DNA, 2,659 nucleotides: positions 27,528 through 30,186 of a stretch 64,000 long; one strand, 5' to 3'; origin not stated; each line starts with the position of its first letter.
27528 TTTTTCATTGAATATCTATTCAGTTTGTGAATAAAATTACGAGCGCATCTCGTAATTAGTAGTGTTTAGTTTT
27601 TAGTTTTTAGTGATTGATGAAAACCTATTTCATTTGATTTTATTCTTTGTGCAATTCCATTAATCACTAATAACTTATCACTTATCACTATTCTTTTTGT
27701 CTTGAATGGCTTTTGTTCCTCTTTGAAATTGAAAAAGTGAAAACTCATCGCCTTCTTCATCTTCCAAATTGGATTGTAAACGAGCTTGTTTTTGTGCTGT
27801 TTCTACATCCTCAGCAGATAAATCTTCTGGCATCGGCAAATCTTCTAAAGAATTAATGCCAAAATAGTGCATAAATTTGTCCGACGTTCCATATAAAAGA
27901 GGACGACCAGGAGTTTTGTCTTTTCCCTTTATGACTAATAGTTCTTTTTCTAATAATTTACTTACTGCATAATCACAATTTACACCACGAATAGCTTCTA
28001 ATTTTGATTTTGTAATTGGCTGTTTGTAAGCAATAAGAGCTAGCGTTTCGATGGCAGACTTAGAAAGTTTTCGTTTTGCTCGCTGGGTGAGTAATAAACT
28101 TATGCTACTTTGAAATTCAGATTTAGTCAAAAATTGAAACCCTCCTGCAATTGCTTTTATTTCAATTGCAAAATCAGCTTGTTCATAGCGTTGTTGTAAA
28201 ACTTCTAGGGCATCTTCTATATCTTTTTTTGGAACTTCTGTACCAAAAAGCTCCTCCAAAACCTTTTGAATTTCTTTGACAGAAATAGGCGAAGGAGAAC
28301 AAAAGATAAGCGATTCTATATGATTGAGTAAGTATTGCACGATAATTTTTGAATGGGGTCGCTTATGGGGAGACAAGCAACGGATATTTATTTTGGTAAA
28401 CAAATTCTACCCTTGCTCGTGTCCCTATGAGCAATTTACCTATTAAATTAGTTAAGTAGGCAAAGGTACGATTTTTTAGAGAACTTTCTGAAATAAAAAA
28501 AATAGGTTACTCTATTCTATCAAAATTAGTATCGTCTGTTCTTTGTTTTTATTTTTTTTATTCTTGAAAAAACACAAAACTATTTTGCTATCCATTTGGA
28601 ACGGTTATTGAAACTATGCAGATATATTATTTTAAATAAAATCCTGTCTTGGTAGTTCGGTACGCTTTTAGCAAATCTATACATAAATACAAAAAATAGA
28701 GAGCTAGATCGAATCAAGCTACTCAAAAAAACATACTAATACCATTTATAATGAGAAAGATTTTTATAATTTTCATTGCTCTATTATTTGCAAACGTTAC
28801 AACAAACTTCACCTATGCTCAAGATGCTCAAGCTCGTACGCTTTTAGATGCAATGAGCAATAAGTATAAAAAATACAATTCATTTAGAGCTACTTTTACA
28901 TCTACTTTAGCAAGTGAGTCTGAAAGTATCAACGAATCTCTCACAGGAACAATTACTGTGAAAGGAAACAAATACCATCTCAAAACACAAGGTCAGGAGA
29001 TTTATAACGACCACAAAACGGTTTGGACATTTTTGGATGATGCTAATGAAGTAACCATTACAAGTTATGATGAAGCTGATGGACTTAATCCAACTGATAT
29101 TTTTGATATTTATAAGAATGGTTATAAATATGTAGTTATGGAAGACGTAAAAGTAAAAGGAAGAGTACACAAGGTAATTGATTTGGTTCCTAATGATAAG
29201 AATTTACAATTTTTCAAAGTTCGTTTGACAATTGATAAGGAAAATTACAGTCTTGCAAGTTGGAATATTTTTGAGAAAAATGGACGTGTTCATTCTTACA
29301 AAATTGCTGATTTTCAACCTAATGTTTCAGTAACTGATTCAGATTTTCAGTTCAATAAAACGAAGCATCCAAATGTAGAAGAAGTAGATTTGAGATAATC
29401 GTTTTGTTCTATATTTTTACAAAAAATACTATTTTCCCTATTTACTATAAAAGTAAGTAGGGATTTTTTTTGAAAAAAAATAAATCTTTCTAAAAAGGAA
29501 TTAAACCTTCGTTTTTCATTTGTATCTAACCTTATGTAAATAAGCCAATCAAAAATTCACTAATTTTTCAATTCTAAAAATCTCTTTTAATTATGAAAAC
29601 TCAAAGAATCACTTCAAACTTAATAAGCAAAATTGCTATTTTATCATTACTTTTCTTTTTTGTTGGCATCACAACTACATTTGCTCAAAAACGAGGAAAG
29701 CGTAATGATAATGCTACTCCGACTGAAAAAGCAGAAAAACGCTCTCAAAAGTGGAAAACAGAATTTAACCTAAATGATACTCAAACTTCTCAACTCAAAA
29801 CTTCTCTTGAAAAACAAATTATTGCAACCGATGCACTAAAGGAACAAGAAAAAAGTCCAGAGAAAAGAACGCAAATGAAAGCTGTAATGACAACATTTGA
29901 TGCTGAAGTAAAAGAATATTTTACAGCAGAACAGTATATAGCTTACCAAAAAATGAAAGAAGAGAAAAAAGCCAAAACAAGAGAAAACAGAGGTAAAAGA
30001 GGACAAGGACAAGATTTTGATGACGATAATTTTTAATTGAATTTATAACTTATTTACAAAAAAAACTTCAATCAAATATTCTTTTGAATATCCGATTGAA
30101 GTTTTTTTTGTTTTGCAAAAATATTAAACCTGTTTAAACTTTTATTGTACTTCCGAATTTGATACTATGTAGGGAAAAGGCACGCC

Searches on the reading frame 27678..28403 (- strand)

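Call 3: search_protein_families(library=pfam, proteins=[window:27678-28403:-], max_evalue=0.01)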
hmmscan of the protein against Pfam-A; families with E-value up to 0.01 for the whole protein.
window:27678-28403:- (241 aa): 2 families
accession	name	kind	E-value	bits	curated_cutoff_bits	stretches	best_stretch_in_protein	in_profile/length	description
PF04079.22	SMC_ScpB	-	1.3e-53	181.3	27.4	1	28-190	2-158/160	Segregation and condensation complex subunit ScpB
PF11907.13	DUF3427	-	0.0022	17.7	27.7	1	10-76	6-63/280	Domain of unknown function (DUF3427)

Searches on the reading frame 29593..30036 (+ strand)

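Call 3: search_protein_families(library=pfam, proteins=[window:29593-30036:+], max_evalue=0.01)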
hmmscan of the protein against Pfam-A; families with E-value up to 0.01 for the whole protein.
window:29593-30036:+ (147 aa): 1 family
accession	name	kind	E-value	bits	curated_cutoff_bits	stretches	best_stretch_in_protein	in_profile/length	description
PF16231.10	DUF4890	-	9.7e-05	23.3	29.7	1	34-69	3-38/109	Domain of unknown function (DUF4890)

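Call 4: search_protein_families(library=ncbifam, proteins=[window:29593-30036:+], max_evalue=0.01)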
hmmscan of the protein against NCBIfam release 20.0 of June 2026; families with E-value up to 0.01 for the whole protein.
window:29593-30036:+ (147 aa): 1 family
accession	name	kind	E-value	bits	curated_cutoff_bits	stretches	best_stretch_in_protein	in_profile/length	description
NF038305.1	HpsJ_fam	subfamily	0.0027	17.6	60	1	8-131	80-202/234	HpsJ family protein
